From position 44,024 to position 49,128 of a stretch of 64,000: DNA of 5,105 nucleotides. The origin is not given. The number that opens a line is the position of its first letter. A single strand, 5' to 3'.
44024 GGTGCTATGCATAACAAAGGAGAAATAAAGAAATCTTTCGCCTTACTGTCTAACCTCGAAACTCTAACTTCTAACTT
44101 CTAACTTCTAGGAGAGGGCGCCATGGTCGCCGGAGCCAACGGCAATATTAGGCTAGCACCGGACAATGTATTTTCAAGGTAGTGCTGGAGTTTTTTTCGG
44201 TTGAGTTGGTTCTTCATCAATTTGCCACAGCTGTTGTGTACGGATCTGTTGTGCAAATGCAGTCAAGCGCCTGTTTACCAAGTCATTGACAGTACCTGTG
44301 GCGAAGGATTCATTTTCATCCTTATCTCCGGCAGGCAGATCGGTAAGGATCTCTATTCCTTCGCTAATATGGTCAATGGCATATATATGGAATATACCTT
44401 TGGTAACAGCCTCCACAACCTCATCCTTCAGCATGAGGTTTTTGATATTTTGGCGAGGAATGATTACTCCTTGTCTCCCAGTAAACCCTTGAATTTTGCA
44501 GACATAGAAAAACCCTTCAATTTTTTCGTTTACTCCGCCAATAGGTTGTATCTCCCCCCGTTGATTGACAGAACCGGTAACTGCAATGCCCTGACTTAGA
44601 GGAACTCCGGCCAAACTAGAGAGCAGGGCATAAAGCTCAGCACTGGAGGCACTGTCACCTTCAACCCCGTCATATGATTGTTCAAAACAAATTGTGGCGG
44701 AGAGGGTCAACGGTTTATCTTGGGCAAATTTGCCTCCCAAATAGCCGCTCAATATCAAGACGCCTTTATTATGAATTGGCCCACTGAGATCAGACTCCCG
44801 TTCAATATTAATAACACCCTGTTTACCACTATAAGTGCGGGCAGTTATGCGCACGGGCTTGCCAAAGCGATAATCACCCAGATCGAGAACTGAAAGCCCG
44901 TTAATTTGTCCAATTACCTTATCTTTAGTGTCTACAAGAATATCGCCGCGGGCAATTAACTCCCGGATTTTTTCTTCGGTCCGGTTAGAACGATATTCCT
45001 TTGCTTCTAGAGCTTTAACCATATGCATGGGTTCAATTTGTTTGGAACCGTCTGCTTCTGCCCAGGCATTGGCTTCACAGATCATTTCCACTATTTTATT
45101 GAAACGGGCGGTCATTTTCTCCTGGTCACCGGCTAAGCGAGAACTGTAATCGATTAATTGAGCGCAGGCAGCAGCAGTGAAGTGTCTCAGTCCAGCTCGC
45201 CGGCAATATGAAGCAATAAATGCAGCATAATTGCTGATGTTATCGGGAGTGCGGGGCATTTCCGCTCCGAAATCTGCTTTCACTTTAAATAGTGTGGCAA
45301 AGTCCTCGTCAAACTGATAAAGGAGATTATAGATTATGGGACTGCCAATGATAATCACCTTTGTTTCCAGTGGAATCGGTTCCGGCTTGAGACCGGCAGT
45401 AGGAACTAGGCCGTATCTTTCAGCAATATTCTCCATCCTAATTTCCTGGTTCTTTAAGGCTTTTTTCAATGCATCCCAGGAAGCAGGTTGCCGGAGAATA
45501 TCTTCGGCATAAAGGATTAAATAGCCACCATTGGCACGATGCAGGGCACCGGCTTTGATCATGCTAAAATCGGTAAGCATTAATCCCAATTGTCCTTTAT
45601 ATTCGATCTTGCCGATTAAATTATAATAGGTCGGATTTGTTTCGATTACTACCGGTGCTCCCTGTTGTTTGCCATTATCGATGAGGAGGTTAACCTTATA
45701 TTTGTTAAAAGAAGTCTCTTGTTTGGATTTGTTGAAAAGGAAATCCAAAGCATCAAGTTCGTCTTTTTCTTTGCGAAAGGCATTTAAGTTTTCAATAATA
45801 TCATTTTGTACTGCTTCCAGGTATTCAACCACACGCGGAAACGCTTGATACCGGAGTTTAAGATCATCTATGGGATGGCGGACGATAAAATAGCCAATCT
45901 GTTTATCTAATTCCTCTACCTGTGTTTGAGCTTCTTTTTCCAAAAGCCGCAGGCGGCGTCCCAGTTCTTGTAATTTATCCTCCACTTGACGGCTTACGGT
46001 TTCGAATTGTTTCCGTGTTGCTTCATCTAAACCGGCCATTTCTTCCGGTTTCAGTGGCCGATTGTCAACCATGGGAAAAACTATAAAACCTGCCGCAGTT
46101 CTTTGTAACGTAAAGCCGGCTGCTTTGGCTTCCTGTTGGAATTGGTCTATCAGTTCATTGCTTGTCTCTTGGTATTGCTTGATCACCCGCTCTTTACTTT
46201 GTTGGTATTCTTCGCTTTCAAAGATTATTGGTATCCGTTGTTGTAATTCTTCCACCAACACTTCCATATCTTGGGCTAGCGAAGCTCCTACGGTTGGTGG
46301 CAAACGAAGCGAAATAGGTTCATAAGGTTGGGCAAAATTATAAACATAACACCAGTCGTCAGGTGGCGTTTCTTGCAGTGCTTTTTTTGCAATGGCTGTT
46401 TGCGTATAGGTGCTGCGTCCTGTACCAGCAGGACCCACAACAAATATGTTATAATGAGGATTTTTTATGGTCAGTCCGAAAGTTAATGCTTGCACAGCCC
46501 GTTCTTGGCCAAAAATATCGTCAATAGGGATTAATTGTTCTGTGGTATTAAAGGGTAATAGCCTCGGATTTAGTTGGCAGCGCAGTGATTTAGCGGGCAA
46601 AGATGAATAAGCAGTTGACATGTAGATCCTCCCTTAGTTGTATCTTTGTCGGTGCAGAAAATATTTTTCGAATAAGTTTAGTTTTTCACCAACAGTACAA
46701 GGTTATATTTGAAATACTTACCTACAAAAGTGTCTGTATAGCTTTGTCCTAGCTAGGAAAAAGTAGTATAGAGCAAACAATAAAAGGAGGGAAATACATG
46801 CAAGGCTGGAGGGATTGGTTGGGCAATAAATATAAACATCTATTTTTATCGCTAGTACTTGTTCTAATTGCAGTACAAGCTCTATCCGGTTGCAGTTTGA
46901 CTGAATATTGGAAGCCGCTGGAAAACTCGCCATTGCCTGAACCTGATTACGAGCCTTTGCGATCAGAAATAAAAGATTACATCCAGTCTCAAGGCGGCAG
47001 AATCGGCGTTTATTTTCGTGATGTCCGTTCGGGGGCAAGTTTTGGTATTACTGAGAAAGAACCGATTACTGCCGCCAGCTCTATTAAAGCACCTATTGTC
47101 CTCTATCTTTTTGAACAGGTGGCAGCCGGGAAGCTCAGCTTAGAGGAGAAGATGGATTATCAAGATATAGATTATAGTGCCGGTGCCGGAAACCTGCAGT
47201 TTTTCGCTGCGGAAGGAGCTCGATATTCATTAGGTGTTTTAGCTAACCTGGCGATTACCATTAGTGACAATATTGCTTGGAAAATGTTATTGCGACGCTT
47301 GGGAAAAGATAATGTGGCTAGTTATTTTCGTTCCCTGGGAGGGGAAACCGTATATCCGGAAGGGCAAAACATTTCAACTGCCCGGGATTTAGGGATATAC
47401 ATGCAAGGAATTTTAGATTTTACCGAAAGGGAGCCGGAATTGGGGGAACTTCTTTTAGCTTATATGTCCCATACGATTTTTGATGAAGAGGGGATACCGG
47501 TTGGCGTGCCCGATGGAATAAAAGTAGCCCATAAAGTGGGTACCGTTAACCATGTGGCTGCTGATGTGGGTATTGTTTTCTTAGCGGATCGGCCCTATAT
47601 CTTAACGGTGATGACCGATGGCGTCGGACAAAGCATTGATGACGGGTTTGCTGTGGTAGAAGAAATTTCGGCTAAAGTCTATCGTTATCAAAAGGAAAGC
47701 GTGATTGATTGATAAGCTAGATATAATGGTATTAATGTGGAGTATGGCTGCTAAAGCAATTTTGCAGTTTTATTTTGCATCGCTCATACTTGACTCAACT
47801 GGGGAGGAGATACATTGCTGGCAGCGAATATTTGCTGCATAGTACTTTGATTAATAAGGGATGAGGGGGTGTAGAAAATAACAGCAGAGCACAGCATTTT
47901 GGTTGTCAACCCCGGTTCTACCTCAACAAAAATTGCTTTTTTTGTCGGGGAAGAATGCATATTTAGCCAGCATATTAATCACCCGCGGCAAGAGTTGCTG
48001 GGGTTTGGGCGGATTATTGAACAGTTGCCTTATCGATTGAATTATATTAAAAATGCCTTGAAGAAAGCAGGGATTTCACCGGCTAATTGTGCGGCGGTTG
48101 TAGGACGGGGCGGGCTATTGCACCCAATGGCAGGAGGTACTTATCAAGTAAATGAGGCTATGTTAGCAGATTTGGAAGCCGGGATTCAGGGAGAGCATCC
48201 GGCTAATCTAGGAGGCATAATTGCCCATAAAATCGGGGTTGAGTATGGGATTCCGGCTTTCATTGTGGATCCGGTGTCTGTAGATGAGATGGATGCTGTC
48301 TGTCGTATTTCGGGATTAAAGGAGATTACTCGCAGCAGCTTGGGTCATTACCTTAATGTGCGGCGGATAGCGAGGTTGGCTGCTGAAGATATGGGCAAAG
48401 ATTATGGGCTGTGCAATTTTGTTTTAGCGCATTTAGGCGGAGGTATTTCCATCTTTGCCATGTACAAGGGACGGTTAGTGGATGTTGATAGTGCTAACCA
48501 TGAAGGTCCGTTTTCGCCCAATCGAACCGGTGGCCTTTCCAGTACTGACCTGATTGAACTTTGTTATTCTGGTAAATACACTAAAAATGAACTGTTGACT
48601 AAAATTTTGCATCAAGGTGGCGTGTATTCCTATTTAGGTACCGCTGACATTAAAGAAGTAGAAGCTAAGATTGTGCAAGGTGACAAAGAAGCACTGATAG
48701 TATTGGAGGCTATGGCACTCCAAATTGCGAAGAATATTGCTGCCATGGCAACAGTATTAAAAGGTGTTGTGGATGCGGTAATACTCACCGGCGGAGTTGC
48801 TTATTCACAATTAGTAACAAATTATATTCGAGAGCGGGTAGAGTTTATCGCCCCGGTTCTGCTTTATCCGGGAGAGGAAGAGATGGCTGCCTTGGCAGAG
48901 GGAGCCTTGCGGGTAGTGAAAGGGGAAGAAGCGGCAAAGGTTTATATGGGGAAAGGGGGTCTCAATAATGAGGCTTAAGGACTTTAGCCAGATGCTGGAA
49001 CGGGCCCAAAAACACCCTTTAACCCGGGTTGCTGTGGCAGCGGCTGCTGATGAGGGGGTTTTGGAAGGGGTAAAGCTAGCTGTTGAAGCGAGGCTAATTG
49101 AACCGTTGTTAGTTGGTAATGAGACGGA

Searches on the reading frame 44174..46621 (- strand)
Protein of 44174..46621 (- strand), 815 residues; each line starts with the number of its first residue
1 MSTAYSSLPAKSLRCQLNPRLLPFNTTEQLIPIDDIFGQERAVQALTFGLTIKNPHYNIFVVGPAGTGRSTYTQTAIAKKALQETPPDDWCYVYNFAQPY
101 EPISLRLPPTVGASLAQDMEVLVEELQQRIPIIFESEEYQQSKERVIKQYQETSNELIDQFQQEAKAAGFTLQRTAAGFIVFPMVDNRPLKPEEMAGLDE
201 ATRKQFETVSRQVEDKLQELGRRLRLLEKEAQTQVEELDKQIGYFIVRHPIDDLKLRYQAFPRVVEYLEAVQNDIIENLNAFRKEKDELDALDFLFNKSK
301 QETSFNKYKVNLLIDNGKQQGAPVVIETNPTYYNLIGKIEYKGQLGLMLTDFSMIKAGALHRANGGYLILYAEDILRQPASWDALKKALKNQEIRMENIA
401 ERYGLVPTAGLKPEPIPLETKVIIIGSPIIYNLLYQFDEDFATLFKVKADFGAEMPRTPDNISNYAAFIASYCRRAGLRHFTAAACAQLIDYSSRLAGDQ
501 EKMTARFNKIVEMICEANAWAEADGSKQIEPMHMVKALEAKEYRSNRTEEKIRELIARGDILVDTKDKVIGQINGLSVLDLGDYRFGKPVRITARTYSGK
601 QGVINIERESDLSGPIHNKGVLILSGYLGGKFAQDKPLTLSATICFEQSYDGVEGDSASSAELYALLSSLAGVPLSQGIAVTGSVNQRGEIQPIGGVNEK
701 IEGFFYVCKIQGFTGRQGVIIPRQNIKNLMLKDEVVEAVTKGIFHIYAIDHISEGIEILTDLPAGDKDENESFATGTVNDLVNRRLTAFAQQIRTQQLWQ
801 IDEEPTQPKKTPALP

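Call 10: search_protein_families(library=pfam, proteins=[window:44174-46621:-])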
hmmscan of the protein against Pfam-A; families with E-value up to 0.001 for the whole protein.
window:44174-46621:- (815 aa): 4 families
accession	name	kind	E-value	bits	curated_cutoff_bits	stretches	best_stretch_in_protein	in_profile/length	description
PF13654.12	AAA_32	-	8.6e-56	188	21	1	320-451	1-132/133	LonB-like, AAA domain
PF20436.4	LonB_AAA-LID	-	7.7e-24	84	22.4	1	480-544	1-65/65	Archaeal LonB, AAA+ ATPase LID domain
PF20437.3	LonC_helical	-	7e-14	52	24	1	89-120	1-32/34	Lon-like LonC helical domain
PF05362.19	Lon_C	-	1.5e-08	34.9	21.1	1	654-756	108-199/205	Lon protease (S16) C-terminal proteolytic domain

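Call 14: find_related_loci(query=window:44174-46621:-, collection=genome_contigs, flank=6000)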
Query window:44174-46621:- (815 aa) in genome_contigs; peptide patterns used: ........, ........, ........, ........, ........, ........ (x = any residue, [..] = any of these).
600 stretches matched a pattern (row limit reached: there are more); 559 encode a relative of the query (tblastn E <= 1e-3); the best 80 are kept; 80 distinct loci.
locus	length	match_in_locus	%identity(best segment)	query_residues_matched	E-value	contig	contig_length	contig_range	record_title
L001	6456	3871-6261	72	7-804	0e+0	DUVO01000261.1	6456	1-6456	MAG TPA_asm: Bacillota bacterium isolate AS08sgBPME_414 289884_AS08, whole genome shotgun sequence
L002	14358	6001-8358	52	8-793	0e+0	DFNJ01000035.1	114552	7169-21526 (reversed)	MAG TPA_asm: Firmicutes bacterium UBA3570 UBA3570_contig_122, whole genome shotgun sequence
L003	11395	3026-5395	53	6-793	0e+0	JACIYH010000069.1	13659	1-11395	MAG: Bacillota bacterium isolate MAG-73 Firmicutes_C3_bin32_Scaffold_69, whole genome shotgun sequence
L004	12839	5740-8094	51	8-794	0e+0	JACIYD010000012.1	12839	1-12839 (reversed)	MAG: Clostridia bacterium isolate MAG-69 Moorellales_C3_bin30_Scaffold_12, whole genome shotgun sequence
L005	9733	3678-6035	53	5-791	0e+0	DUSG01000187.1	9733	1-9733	MAG TPA_asm: Clostridiales bacterium isolate AS04akNAM_111 24165_AS04, whole genome shotgun sequence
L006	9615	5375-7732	53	5-791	0e+0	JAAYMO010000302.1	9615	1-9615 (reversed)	MAG: Clostridiales bacterium isolate AS20ysBPTH_38 124664_AS20, whole genome shotgun sequence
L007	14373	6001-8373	52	3-796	0e+0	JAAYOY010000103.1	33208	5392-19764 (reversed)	MAG: Bacillota bacterium isolate AS22ysBPME_12 71716_AS22, whole genome shotgun sequence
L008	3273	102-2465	51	3-791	0e+0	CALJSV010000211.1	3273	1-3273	MAG: uncultured Clostridia bacterium isolate R1_Bin_METABAT__56_1 genome assembly, contig: c_000003272180, whole genome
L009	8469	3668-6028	52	4-791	0e+0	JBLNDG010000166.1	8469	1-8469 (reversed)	MAG: Caulobacteraceae bacterium isolate MAG105 PRJNA950955_bin14_renamed_165, whole genome shotgun sequence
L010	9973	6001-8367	51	8-796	0e+0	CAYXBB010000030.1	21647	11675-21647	MAG TPA_asm: uncultured Syntrophomonadaceae bacterium isolate binchicken_co39_253 genome assembly, contig: NODE_5882_len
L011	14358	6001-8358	51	5-791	0e+0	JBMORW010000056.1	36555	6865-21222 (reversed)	MAG: Bacillota bacterium isolate Betzabe_MAG190 MAG190_56, whole genome shotgun sequence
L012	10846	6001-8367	50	8-793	0e+0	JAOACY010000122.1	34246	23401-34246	MAG: Clostridia bacterium isolate SKW22 k141_1454583, whole genome shotgun sequence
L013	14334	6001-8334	51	10-789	0e+0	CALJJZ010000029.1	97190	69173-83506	MAG: uncultured Firmicutes bacterium isolate N1_Bin_Bin_71_sub_1 genome assembly, contig: c_000001579712, whole genome s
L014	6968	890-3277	49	4-797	0e+0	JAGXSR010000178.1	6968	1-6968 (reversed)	MAG: Dethiobacter sp. isolate CROMO_A_244 c_000000993917, whole genome shotgun sequence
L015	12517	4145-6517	50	8-800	0e+0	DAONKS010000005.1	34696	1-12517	MAG TPA_asm: bacterium isolate AMR_MDS_3707 NODE_1108_length_34696_cov_8.769031, whole genome shotgun sequence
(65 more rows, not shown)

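Call 53: list_cluster_members(proteins=[window:44174-46621:-, window:39095-40180:-, window:32485-34446:+, window:61206-63296:+, P0121])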
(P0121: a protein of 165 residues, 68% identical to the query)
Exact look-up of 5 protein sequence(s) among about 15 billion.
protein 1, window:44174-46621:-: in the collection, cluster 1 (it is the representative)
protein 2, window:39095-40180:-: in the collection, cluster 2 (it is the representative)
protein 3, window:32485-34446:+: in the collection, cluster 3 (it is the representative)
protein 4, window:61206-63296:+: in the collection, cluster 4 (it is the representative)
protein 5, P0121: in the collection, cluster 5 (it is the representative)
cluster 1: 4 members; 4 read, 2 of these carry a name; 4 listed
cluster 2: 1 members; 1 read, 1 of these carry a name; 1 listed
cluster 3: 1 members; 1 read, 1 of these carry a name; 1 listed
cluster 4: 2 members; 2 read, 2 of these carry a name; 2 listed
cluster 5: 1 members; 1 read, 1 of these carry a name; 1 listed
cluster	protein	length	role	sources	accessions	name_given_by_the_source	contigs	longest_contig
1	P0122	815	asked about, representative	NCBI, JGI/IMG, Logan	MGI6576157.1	MAG: Lon protease family protein [bacterium] | lon-related putative ATP-dependent protease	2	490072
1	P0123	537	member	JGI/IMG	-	lon-related putative ATP-dependent protease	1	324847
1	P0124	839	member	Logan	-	-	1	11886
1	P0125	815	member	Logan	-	-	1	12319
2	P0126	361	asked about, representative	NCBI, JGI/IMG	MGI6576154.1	MAG: ferredoxin oxidoreductase [bacterium] | 2-oxoglutarate ferredoxin oxidoreductase subunit alpha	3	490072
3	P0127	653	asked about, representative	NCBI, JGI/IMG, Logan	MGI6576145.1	MAG: TRAP transporter permease [bacterium] | TRAP transporter 4TM/12TM fusion protein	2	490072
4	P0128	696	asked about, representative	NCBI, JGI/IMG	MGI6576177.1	MAG: penicillin-binding transpeptidase domain-containing protein [bacterium] | stage V sporulation protein D (sporulation-specific penicillin-binding protein)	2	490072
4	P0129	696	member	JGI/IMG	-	stage V sporulation protein D (sporulation-specific penicillin-binding protein)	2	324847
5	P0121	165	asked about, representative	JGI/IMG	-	hypothetical protein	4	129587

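Call 55: find_encoding_contigs(protein=P0125, flank=6000, max_places=4)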
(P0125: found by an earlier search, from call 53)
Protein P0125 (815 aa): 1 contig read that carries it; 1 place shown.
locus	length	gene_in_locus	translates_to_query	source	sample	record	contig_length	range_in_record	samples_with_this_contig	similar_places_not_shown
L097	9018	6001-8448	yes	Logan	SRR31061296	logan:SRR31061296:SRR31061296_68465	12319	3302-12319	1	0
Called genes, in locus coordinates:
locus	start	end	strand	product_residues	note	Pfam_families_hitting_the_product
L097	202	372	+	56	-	-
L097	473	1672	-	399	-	PF09587:PGA_cap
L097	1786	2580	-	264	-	PF03413:PepSY (weak)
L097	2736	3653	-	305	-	PF01515:PTA_PTB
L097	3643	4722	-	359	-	PF00871:Acetate_kinase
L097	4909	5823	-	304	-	PF00144:Beta-lactamase (faint), PF13354:Beta-lactamase2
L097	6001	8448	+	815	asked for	PF20437:LonC_helical, PF13654:AAA_32, PF20436:LonB_AAA-LID, PF05362:Lon_C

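Call 56: find_encoding_contigs(protein=P0124, flank=6000, max_places=4)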
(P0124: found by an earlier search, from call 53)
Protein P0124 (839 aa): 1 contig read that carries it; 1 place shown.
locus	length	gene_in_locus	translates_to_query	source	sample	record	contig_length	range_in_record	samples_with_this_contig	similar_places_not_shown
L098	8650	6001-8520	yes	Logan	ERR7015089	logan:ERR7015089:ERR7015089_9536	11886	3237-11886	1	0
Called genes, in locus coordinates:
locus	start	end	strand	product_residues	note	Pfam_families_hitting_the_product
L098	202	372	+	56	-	-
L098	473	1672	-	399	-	PF09587:PGA_cap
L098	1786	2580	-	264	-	PF03413:PepSY (weak)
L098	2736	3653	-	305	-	PF01515:PTA_PTB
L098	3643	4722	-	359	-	PF00871:Acetate_kinase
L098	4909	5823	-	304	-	PF00144:Beta-lactamase (faint), PF13354:Beta-lactamase2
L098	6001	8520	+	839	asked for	PF20437:LonC_helical, PF13654:AAA_32, PF20436:LonB_AAA-LID, PF05362:Lon_C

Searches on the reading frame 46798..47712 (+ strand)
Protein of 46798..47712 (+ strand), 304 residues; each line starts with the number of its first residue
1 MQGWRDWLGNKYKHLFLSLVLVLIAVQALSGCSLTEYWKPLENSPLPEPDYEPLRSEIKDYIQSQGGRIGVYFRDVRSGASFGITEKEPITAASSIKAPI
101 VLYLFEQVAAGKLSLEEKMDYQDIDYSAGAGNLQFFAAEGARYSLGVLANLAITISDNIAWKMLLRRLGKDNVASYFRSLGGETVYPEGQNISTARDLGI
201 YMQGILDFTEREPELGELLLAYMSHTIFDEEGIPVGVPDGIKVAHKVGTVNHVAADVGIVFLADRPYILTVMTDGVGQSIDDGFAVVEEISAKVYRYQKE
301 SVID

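Call 10: search_protein_families(library=pfam, proteins=[window:46798-47712:+])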
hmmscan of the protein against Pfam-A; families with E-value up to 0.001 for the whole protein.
window:46798-47712:+ (304 aa): 2 families
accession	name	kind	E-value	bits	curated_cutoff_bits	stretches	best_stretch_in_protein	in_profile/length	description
PF13354.11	Beta-lactamase2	-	8.3e-51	172.8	22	1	70-273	1-214/214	Beta-lactamase enzyme family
PF00144.29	Beta-lactamase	-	6e-06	26.1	27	0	184-277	214-312/329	Beta-lactamase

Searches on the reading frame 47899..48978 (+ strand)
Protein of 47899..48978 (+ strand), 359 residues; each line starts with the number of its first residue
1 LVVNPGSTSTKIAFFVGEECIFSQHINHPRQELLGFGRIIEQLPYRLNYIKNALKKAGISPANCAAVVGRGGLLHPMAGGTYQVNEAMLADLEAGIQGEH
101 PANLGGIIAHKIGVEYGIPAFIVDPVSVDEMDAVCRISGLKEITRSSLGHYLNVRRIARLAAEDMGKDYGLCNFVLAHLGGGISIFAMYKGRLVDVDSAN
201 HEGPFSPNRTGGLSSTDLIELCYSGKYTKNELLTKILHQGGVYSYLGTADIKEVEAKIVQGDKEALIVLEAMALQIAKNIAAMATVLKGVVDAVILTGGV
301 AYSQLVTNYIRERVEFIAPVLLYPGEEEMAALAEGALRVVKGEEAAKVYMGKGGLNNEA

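Call 10: search_protein_families(library=pfam, proteins=[window:47899-48978:+])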
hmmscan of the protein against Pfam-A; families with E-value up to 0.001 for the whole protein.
window:47899-48978:+ (359 aa): 2 families
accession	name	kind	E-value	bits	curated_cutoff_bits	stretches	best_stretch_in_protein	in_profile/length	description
PF00871.23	Acetate_kinase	-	1.2e-11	44.4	22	1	157-312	185-345/392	Acetokinase family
PF01869.26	BcrAD_BadFG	-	0.00021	21.4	31.5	1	257-314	187-244/271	BadF/BadG/BcrA/BcrD ATPase family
